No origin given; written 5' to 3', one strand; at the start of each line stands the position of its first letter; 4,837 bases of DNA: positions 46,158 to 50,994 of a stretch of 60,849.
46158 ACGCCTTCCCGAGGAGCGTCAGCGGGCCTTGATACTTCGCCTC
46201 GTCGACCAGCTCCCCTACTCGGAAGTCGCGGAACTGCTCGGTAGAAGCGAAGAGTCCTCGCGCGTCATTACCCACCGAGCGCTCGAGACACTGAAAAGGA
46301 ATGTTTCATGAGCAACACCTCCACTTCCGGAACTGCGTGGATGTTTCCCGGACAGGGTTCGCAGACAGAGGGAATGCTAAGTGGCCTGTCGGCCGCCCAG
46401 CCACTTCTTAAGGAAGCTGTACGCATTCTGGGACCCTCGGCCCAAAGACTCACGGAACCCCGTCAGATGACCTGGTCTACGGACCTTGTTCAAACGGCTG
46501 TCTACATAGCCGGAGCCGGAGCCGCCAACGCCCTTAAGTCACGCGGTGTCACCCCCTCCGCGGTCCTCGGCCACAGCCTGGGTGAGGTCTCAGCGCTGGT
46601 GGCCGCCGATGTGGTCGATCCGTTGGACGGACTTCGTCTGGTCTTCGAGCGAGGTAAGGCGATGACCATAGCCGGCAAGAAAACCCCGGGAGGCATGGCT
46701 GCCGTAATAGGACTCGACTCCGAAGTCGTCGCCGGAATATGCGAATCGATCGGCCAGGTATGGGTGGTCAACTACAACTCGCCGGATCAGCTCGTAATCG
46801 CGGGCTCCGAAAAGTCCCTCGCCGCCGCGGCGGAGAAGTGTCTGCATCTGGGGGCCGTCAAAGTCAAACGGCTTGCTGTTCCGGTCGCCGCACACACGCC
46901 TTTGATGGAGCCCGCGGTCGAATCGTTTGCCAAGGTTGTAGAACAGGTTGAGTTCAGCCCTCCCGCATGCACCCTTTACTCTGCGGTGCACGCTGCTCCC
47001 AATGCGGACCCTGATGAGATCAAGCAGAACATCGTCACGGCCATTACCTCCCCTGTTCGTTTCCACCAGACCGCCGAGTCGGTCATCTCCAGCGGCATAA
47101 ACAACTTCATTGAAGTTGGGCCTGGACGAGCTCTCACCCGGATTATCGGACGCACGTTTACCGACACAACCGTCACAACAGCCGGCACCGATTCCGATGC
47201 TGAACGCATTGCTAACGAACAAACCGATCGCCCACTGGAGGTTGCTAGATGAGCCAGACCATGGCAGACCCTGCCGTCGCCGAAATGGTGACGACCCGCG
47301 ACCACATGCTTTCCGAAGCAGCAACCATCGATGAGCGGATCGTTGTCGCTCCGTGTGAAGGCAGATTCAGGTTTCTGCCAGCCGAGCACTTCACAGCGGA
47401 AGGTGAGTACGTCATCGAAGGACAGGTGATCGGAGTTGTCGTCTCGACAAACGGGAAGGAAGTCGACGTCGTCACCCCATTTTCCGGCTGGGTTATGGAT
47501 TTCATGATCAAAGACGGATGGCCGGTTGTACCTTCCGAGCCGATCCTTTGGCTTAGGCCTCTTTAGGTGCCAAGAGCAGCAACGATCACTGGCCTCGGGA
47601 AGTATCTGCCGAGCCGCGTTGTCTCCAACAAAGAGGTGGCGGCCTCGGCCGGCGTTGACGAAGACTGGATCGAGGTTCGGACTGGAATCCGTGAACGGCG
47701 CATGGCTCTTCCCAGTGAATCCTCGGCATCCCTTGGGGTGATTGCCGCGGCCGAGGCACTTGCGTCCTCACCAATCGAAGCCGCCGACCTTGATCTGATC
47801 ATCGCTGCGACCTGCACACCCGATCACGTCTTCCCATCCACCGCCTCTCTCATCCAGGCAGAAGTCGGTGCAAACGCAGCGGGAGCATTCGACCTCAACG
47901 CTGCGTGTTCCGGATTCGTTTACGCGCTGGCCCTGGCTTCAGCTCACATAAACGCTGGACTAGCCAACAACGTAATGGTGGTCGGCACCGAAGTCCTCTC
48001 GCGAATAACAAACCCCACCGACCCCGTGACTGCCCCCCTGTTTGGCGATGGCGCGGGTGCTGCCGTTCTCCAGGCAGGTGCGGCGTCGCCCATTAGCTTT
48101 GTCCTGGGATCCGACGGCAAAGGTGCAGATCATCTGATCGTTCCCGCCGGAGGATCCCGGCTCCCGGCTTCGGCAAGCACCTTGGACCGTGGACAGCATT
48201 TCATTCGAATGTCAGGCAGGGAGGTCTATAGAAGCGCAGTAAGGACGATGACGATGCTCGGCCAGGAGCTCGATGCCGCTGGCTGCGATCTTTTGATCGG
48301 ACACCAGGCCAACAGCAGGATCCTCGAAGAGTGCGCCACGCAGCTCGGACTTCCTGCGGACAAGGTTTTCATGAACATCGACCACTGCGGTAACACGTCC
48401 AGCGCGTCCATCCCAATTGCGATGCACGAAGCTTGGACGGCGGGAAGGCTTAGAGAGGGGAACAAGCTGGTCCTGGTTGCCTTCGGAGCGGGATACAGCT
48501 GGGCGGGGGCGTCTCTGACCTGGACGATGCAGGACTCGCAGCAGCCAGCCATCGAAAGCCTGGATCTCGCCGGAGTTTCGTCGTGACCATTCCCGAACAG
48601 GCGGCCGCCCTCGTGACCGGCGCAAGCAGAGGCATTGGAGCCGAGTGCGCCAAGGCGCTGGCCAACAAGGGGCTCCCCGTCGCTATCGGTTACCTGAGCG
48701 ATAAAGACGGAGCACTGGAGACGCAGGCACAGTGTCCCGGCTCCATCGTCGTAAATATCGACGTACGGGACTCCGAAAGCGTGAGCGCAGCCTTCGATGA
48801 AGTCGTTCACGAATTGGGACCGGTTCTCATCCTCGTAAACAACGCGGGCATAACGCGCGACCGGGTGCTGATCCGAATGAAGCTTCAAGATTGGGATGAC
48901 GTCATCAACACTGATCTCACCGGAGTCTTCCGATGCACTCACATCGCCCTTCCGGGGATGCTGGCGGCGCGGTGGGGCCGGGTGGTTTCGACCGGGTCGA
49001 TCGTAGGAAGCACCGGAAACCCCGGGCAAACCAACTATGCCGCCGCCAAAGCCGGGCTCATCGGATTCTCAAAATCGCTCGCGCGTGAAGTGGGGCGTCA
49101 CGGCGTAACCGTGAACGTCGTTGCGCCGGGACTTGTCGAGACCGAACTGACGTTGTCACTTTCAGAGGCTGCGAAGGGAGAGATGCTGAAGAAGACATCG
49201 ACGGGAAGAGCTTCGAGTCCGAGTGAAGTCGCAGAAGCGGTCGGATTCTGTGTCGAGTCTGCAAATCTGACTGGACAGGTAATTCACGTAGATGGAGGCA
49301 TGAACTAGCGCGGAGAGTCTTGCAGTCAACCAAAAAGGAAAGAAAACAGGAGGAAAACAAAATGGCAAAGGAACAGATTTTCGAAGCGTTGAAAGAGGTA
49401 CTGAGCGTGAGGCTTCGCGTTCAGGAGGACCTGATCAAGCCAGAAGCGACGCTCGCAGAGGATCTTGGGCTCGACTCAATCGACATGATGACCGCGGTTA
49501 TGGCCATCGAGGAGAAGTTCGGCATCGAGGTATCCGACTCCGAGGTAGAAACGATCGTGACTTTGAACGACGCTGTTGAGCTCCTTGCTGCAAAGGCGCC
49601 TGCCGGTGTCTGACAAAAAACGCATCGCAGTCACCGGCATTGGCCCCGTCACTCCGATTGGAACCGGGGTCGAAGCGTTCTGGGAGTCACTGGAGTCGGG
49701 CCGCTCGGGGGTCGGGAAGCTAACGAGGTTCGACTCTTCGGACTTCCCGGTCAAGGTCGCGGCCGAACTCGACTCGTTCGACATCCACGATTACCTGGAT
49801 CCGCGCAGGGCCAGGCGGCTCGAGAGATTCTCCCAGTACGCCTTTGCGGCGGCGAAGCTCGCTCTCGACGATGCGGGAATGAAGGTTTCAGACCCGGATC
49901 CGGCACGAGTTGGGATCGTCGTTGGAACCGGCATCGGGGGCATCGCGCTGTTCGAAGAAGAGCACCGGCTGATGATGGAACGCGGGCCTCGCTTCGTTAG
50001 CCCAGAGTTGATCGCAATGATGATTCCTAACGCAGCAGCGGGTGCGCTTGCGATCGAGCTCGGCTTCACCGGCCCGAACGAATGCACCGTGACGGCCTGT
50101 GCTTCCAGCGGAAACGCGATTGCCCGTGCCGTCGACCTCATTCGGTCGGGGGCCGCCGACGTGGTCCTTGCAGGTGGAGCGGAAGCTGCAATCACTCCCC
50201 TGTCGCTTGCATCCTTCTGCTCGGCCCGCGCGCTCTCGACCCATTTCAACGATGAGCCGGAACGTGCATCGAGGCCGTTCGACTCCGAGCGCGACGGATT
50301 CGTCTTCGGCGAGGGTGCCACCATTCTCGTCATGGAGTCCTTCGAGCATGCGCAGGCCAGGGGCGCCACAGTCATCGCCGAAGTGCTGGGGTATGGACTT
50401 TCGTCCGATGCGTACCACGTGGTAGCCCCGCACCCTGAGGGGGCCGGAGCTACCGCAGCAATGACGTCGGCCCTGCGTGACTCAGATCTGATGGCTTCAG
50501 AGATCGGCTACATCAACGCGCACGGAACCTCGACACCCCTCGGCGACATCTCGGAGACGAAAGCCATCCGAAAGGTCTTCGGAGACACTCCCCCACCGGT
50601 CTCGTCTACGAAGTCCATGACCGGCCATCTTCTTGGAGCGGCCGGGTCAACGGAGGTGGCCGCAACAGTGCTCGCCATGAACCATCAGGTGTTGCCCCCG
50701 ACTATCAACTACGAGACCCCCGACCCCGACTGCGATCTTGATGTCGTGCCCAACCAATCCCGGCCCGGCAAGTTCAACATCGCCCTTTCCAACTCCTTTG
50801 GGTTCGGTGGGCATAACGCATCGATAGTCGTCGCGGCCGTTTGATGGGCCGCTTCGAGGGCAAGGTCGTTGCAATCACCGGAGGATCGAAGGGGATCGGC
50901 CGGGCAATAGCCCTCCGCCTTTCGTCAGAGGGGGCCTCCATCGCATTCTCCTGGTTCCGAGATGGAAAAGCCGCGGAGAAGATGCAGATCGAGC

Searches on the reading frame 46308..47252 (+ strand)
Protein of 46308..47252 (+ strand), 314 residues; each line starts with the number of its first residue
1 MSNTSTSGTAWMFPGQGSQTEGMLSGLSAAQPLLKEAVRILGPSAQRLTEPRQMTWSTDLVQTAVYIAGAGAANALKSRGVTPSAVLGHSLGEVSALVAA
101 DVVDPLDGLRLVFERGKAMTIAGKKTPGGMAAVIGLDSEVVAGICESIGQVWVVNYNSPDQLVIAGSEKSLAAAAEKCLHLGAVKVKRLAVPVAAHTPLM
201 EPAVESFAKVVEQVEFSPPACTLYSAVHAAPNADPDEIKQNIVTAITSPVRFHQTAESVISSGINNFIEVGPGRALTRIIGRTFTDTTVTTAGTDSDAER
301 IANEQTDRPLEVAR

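Call 73: search_protein_families(library=pfam, proteins=[window:46308-47252:+], max_evalue=0.0001)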
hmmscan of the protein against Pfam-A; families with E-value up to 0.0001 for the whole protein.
window:46308-47252:+ (314 aa): 1 family
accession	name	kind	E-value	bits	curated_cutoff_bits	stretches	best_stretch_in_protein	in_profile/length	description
PF00698.26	Acyl_transf_1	-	1e-37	130.8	32.7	1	11-286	2-281/319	Acyl transferase domain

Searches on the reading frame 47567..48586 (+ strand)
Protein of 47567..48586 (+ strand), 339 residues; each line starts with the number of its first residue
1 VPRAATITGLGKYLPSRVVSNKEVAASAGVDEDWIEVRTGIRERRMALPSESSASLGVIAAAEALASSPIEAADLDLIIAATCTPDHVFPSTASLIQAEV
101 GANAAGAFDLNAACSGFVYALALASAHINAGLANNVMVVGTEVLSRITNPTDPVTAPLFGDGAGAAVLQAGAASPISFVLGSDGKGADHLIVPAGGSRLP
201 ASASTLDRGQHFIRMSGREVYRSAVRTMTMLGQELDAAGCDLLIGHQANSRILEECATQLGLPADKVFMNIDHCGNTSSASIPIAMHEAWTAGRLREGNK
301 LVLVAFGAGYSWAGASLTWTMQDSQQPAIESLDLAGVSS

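Call 73: search_protein_families(library=pfam, proteins=[window:47567-48586:+], max_evalue=0.0001)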
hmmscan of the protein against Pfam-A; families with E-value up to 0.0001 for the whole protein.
window:47567-48586:+ (339 aa): 3 families
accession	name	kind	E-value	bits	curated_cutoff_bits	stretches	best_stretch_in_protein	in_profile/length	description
PF08541.16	ACP_syn_III_C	-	8.6e-30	103.2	26.6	1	235-319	6-90/90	3-Oxoacyl-[acyl-carrier-protein (ACP)] synthase III C terminal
PF08545.16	ACP_syn_III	-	2.4e-26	91.9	24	1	108-184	1-80/80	3-Oxoacyl-[acyl-carrier-protein (ACP)] synthase III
PF00108.29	Thiolase_N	-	4.5e-07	30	26.4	1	37-149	7-120/260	Thiolase, N-terminal domain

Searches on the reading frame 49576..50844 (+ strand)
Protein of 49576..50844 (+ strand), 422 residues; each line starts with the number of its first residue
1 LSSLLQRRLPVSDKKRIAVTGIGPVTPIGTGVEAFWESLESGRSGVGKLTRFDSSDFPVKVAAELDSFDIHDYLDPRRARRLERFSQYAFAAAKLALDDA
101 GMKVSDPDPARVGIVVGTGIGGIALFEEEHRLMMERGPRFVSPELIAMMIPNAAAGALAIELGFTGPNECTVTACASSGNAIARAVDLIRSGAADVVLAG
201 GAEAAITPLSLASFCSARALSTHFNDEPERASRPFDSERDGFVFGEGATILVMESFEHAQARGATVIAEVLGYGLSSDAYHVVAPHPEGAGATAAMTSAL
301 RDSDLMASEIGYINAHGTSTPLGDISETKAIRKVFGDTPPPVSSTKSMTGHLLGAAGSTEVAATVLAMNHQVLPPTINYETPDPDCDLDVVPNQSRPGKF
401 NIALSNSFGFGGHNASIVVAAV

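Call 73: search_protein_families(library=pfam, proteins=[window:49576-50844:+], max_evalue=0.0001)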
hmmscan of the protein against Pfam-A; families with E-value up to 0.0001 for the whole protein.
window:49576-50844:+ (422 aa): 3 families
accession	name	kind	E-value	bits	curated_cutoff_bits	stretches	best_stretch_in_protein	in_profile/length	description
PF00109.32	ketoacyl-synt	-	6.4e-54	183.6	20.8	1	15-257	2-250/252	Beta-ketoacyl synthase, N-terminal domain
PF02801.28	Ketoacyl-synt_C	-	4.2e-39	133.7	20.8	1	268-380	2-119/119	Beta-ketoacyl synthase, C-terminal domain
PF00108.29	Thiolase_N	-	6.4e-06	26.2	26.4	1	161-204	69-114/260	Thiolase, N-terminal domain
